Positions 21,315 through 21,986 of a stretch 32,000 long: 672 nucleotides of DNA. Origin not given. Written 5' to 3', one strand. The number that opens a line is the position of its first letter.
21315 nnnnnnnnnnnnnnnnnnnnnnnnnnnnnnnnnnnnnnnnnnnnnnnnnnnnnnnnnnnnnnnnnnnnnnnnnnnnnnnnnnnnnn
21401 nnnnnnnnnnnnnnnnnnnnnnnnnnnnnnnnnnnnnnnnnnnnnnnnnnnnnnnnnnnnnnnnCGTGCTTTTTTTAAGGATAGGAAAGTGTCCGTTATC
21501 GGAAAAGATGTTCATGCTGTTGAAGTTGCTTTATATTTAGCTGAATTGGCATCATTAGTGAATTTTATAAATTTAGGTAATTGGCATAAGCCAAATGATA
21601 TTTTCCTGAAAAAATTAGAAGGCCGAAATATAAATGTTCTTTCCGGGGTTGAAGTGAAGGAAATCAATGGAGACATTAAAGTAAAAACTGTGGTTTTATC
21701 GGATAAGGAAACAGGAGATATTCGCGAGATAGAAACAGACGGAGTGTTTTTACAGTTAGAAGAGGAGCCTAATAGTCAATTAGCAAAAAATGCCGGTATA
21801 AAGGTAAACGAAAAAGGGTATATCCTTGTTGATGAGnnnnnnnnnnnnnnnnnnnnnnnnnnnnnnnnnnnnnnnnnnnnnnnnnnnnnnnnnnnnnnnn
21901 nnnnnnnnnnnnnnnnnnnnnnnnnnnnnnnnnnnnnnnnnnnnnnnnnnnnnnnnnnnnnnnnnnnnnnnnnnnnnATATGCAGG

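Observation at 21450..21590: TrxR-like flavoprotein has lost both NADPH-binding motifs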

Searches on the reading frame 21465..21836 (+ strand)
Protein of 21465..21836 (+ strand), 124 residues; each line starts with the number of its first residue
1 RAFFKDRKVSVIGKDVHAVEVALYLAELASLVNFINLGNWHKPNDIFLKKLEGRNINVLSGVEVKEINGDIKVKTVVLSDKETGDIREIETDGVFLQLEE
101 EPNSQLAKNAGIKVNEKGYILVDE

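Call 21: find_related_loci(query=A2, collection=metagenome_contigs, flank=8000)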
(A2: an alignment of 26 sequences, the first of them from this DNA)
Query A2 (124 aa) in metagenome_contigs; peptide patterns used: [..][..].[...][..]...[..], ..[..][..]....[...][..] (x = any residue, [..] = any of these).
230 stretches matched a pattern; 69 encode a relative of the query (tblastn E <= 1e-3); 69 distinct loci.
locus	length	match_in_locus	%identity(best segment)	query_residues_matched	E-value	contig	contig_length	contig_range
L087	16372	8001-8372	71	1-124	7e-52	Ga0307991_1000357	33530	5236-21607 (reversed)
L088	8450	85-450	63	2-123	2e-44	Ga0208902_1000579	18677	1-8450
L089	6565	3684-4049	63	2-123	2e-44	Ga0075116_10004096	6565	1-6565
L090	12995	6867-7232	63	2-123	5e-44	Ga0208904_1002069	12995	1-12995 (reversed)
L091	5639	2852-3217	63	2-123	5e-44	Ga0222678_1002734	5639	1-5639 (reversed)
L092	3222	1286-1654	61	2-124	9e-43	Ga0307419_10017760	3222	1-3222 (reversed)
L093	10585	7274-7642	62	1-123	1e-42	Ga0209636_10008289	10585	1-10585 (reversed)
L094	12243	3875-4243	62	1-123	1e-42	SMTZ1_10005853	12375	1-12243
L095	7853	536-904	62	2-124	2e-42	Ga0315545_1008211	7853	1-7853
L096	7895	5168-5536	62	2-124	2e-42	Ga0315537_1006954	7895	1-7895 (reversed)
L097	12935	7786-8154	59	2-124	6e-42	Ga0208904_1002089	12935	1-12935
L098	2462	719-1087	59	2-124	6e-42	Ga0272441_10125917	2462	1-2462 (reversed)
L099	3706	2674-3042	59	2-124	2e-41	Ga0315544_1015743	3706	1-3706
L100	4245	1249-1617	59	2-124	2e-41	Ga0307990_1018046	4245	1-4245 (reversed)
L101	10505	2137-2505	59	2-124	6e-41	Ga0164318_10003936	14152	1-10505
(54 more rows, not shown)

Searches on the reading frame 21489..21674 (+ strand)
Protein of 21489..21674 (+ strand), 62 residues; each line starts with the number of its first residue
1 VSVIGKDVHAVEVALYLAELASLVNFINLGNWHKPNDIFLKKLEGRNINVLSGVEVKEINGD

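Call 73: search_solved_structures(query=window:21489-21674:+, max_evalue=1, show_alignments=5)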
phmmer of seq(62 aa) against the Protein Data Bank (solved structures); distinct sequences matched with E-value up to 1: 7.
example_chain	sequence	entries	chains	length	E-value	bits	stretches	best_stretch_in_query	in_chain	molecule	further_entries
1tdf_A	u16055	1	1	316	0.04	17.6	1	1-61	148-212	THIOREDOXIN REDUCTASE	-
1tde_A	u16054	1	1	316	0.04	17.6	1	1-61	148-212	THIOREDOXIN REDUCTASE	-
1trb_A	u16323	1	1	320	0.041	17.5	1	1-61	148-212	THIOREDOXIN REDUCTASE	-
1cl0_A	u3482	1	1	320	0.041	17.5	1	1-61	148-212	THIOREDOXIN REDUCTASE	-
1f6m_A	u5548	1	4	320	0.041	17.5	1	1-61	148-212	THIOREDOXIN REDUCTASE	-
5u63_A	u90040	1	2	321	0.33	14.7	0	1-43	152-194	Thioredoxin reductase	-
6bwt_A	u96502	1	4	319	0.45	14.3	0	1-62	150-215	Thioredoxin reductase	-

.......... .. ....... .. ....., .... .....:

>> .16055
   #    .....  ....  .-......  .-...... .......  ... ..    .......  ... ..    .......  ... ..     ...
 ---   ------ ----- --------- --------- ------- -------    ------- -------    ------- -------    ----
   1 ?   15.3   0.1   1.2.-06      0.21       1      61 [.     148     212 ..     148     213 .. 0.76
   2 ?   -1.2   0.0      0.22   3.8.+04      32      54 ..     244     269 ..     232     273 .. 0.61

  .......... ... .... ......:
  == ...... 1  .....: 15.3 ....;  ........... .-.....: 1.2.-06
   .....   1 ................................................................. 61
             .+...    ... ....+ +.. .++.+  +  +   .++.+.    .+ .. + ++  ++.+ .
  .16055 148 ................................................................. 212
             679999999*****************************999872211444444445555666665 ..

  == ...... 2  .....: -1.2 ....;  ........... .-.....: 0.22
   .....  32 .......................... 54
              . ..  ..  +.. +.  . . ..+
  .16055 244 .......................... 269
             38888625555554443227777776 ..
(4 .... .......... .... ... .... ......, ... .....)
